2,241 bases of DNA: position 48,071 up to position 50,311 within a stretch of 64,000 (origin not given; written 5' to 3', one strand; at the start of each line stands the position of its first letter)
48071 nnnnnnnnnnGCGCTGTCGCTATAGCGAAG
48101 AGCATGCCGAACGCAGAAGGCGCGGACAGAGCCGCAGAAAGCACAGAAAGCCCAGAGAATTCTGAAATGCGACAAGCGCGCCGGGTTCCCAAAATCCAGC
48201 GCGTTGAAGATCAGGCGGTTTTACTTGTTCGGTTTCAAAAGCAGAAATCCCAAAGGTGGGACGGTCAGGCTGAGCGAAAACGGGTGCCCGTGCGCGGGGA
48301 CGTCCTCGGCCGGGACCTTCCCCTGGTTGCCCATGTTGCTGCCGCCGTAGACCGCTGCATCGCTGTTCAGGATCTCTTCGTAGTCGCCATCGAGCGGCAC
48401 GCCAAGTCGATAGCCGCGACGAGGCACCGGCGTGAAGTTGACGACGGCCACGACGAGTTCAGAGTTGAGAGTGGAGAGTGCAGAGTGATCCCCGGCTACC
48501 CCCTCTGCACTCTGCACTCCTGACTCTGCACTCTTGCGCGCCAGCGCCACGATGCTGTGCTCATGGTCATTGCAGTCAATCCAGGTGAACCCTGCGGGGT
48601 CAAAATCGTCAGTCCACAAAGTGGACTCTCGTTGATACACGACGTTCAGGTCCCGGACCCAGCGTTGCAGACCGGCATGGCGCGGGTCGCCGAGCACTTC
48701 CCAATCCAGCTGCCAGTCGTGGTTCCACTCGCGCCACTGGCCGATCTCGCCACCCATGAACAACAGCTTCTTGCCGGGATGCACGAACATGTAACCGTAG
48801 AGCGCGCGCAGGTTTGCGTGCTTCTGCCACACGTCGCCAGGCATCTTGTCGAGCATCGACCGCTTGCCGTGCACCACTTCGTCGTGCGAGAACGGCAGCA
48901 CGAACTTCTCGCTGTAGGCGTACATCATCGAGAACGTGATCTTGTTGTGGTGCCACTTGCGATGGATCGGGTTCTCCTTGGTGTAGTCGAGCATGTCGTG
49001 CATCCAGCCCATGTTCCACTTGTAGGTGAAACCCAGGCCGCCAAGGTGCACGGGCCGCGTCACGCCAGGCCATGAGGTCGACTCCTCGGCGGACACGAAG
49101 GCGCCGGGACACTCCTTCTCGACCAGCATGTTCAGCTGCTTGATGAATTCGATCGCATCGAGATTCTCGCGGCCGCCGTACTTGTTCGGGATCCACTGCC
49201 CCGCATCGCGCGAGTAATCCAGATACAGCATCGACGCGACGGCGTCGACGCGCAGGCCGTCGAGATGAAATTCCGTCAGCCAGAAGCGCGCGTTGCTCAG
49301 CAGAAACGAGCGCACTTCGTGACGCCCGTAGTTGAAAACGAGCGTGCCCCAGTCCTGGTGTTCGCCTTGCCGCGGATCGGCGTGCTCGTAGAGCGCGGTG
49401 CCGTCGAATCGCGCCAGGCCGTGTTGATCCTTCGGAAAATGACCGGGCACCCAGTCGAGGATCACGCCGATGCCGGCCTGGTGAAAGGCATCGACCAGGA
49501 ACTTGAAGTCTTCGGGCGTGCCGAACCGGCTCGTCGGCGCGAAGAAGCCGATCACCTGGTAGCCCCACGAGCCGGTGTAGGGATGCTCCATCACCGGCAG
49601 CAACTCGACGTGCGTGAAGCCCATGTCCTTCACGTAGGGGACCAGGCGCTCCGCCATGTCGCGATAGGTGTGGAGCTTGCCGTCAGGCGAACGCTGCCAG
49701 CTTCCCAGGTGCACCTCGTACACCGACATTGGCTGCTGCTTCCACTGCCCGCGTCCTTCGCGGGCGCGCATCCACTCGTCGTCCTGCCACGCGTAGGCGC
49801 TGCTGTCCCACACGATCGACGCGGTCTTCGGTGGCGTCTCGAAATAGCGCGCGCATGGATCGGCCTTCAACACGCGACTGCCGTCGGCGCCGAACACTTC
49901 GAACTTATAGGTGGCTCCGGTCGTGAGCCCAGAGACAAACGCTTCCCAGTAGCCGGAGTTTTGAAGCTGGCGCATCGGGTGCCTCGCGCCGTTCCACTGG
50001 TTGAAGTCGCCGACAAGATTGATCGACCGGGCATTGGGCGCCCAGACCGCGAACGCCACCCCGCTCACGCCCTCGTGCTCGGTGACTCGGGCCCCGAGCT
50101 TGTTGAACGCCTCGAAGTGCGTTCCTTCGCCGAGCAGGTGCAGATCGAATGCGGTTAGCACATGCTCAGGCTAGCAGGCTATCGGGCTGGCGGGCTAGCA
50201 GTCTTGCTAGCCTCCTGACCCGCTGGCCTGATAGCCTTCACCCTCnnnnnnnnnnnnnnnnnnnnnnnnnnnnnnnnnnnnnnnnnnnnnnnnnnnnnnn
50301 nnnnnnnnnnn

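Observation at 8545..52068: Tandem 7-9 nt oligomer arrays, usually paired as inverted arrays, fill almost every intergenic spacer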

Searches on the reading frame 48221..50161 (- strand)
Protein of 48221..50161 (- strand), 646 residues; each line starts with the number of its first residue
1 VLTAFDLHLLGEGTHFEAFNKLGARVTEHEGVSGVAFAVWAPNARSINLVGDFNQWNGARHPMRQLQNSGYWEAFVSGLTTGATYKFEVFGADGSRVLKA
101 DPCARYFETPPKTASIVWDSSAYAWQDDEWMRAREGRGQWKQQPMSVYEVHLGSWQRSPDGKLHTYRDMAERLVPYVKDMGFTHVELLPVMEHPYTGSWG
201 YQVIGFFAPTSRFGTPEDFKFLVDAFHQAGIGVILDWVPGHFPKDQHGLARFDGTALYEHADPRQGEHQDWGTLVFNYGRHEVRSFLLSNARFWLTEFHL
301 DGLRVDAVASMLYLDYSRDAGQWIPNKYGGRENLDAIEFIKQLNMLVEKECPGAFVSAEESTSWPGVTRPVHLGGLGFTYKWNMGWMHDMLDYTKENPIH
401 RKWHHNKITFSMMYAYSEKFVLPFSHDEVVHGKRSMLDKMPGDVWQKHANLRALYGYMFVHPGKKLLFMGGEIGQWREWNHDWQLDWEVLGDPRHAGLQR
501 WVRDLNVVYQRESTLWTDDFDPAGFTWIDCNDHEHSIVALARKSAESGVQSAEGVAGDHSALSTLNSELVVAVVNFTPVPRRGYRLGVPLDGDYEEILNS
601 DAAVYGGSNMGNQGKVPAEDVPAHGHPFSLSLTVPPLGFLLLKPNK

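Call 42: search_protein_families(library=pfam, max_evalue=0.00001, proteins=[window:48221-50161:-])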
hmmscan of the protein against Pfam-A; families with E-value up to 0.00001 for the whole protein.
window:48221-50161:- (646 aa): 3 families
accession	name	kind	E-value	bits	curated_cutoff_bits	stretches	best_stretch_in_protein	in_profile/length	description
PF02922.24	CBM_48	-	1.6e-22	80.1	22.4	1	21-104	1-83/83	Carbohydrate-binding module 48 (Isoamylase N-terminal domain)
PF02806.24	Alpha-amylase_C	-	4.9e-21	75.3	21.2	1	527-644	1-94/95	Alpha amylase, C-terminal all-beta domain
PF00128.31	Alpha-amylase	-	1.2e-19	71.3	22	2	174-245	25-95/446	Alpha amylase, catalytic domain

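Call 43: search_solved_structures(query=window:48221-50161:-, show_alignments=1, max_evalue=1e-30)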
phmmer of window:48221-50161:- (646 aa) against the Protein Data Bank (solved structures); distinct sequences matched with E-value up to 1e-30: 26.
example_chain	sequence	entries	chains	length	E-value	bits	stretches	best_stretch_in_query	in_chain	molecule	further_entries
5gqw_A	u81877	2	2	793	4.3e-233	779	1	2-643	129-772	1,4-alpha-glucan branching enzyme GlgB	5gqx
5gr5_A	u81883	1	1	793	1e-232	777.7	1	2-643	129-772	1,4-alpha-glucan branching enzyme GlgB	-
5gr0_A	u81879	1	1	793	1.4e-232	777.3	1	2-643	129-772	1,4-alpha-glucan branching enzyme GlgB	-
5gr1_A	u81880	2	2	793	3.7e-232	775.9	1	2-643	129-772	1,4-alpha-glucan branching enzyme GlgB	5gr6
5gqu_A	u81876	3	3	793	4.4e-232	775.7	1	2-643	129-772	1,4-alpha-glucan branching enzyme GlgB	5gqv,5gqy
5gr2_A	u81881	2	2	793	1.1e-231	774.4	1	2-643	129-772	1,4-alpha-glucan branching enzyme GlgB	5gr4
5gqz_A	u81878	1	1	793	1.2e-231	774.3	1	2-643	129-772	1,4-alpha-glucan branching enzyme GlgB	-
6klf_A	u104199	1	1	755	3.8e-231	772.6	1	2-643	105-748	1,4-alpha-glucan branching enzyme GlgB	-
5gr3_A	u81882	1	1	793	3.9e-230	769.2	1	2-643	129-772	1,4-alpha-glucan branching enzyme GlgB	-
1m7x_A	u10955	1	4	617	6e-228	762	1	9-641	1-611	1,4-alpha-glucan Branching Enzyme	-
8sdb_A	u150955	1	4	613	2.7e-226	756.5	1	13-641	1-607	1,4-alpha-glucan branching enzyme GlgB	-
4lpc_A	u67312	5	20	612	1.6e-225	754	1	14-641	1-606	1,4-alpha-glucan branching enzyme GlgB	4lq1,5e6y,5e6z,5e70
3k1d_A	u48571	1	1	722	6.5e-218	728.8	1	4-644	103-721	1,4-alpha-glucan-branching enzyme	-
8zqa_A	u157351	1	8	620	3.6e-217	726.4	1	2-645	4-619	1,4-alpha-glucan branching enzyme GlgB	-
6joy_A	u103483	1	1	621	3.2e-216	723.2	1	2-545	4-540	1,4-alpha-glucan branching enzyme GlgB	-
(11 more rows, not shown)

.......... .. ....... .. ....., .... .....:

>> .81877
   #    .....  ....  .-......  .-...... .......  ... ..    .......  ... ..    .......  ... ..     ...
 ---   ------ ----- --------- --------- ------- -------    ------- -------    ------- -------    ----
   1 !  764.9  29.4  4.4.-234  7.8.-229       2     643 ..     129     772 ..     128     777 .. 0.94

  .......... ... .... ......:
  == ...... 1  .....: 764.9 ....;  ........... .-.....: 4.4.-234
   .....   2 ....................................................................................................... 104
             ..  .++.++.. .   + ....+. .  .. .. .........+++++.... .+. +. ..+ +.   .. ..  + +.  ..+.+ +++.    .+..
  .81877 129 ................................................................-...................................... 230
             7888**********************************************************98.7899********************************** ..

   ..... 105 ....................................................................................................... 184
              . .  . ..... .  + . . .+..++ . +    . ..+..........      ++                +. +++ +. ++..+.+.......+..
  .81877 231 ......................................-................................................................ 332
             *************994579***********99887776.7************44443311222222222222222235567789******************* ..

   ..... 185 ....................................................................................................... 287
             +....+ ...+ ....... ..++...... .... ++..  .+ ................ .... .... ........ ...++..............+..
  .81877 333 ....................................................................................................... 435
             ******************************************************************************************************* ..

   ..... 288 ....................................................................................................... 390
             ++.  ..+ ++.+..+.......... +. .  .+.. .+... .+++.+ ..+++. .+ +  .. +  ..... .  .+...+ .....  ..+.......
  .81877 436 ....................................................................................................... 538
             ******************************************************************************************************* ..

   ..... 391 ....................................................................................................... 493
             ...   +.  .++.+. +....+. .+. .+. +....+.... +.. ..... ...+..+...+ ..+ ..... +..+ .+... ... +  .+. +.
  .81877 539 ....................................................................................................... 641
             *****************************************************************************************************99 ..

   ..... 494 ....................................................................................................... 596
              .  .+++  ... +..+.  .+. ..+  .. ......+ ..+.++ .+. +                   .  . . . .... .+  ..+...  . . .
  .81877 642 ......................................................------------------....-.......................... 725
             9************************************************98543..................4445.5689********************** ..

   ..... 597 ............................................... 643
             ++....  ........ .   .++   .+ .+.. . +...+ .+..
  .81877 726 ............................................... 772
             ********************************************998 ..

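Call 45: find_homologous_proteins(query=window:48221-50161:-, max_evalue=1e-100)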
Query window:48221-50161:- (646 aa): 7998 proteins with E <= 1e-100 among 8000 candidates; the best 120 are listed.
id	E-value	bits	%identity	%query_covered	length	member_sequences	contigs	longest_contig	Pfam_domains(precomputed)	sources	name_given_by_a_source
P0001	0.0e+0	1372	89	100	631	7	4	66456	PF22019.3,PF02922.25,PF00128.32,PF02806.25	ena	-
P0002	0.0e+0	1359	87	100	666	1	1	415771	PF22019.3,PF02922.25,PF00128.32,PF02806.25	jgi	-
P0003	0.0e+0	1358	87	100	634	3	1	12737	PF22019.3,PF02922.25,PF00128.32,PF02806.25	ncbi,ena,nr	ncbi:MAG TPA: 1,4-alpha-glucan branching protein GlgB [Vicinamibacterales bacterium]|nr:1,4-alpha-gl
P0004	0.0e+0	1328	82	100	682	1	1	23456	PF02922.25,PF00128.32,PF02806.25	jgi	jgi:1,4-alpha-glucan branching enzyme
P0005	0.0e+0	1312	85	100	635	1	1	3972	PF22019.3,PF02922.25,PF00128.32,PF02806.25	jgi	jgi:1,4-alpha-glucan branching enzyme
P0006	0.0e+0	1311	83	100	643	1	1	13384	PF02922.25,PF00128.32,PF02806.25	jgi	jgi:1,4-alpha-glucan branching enzyme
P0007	0.0e+0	1299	81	100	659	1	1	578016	PF22019.3,PF02922.25,PF00128.32,PF02806.25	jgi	jgi:1,4-alpha-glucan branching enzyme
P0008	0.0e+0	1296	83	100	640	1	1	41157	PF22019.3,PF02922.25,PF00128.32,PF02806.25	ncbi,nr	ncbi:MAG: 1,4-alpha-glucan branching protein GlgB [Acidimicrobiia bacterium]|nr:1,4-alpha-glucan bra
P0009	0.0e+0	1295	83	100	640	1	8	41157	PF22019.3,PF02922.25,PF00128.32,PF02806.25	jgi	-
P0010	0.0e+0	1293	83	100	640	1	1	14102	PF22019.3,PF02922.25,PF00128.32,PF02806.25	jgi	-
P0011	0.0e+0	1291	82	100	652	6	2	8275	PF02922.25,PF00128.32,PF02806.25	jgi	jgi:1,4-alpha-glucan branching enzyme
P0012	0.0e+0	1290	82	100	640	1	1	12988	PF22019.3,PF02922.25,PF00128.32,PF02806.25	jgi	-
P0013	0.0e+0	1290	82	100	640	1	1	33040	PF22019.3,PF02922.25,PF00128.32,PF02806.25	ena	-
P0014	0.0e+0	1287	82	100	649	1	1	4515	PF22019.3,PF02922.25,PF00128.32,PF02806.25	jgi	jgi:1,4-alpha-glucan branching enzyme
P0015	0.0e+0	1286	82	100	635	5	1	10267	PF22019.3,PF02922.25,PF00128.32,PF02806.25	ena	-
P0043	0.0e+0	1248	77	100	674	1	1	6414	PF02922.25,PF00128.32,PF02806.25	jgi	jgi:1,4-alpha-glucan branching enzyme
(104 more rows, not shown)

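Call 47: find_encoding_contigs(protein=P0001, flank=10000, max_places=2)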
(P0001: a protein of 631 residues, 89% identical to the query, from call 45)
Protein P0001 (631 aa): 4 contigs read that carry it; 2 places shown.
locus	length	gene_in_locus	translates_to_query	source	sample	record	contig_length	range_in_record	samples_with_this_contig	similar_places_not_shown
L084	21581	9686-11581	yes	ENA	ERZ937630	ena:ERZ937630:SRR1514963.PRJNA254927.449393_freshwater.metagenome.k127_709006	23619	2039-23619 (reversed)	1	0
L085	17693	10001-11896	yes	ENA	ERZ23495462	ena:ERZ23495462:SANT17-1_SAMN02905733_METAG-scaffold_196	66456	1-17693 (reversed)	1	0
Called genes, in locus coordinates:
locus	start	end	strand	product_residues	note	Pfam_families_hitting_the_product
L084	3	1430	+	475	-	?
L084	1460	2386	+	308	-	-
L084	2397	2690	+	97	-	PF00583:Acetyltransf_1, PF13508:Acetyltransf_7 (weak), PF14542:Acetyltransf_CG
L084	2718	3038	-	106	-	PF12973:Cupin_7 (weak), PF02311:AraC_binding, PF07883:Cupin_2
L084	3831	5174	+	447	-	PF00764:Arginosuc_synth, PF20979:Arginosuc_syn_C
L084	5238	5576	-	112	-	-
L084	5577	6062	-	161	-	PF07638:Sigma70_ECF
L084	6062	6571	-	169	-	PF00160:Pro_isomerase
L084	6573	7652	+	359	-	PF20091:Abhydrolase_10 (weak)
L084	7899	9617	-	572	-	PF01425:Amidase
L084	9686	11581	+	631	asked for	PF22019:GlgB_N (weak), PF02922:CBM_48, PF00128:Alpha-amylase, PF02806:Alpha-amylase_C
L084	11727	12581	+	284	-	PF06580:His_kinase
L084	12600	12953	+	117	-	PF02518:HATPase_c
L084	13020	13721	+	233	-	PF00072:Response_reg, PF04397:LytTR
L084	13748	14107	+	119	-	-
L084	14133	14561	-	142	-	PF10604:Polyketide_cyc2 (faint)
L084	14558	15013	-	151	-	PF12802:MarR_2, PF01047:MarR, PF13463:HTH_27 (weak), PF09339:HTH_IclR (weak)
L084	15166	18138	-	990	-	PF13620:CarboxypepD_reg, PF07715:Plug (weak), PF25183:OMP_b-brl_4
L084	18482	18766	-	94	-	-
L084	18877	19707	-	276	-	PF01694:Rhomboid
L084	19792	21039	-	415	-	PF12679:ABC2_membrane_2, PF12698:ABC2_membrane_3, PF01061:ABC2_membrane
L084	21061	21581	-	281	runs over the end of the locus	PF00005:ABC_tran, PF13304:AAA_21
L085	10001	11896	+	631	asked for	PF22019:GlgB_N (weak), PF02922:CBM_48, PF00128:Alpha-amylase, PF02806:Alpha-amylase_C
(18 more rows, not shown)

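Call 48: find_encoding_contigs(protein=P0004, flank=3000, max_places=1)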
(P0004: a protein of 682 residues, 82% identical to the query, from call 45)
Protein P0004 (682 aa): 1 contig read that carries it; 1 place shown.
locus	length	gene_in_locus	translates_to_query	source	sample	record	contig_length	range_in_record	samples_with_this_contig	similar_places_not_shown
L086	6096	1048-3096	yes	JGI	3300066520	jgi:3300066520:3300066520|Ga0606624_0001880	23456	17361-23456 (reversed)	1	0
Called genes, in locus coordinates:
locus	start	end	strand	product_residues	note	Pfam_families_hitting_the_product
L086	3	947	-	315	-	?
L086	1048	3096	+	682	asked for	PF02922:CBM_48, PF00128:Alpha-amylase, PF02806:Alpha-amylase_C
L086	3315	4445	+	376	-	PF06580:His_kinase, PF02518:HATPase_c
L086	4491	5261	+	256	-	PF00072:Response_reg, PF04397:LytTR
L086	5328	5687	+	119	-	-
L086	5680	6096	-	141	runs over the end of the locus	PF10604:Polyketide_cyc2 (faint)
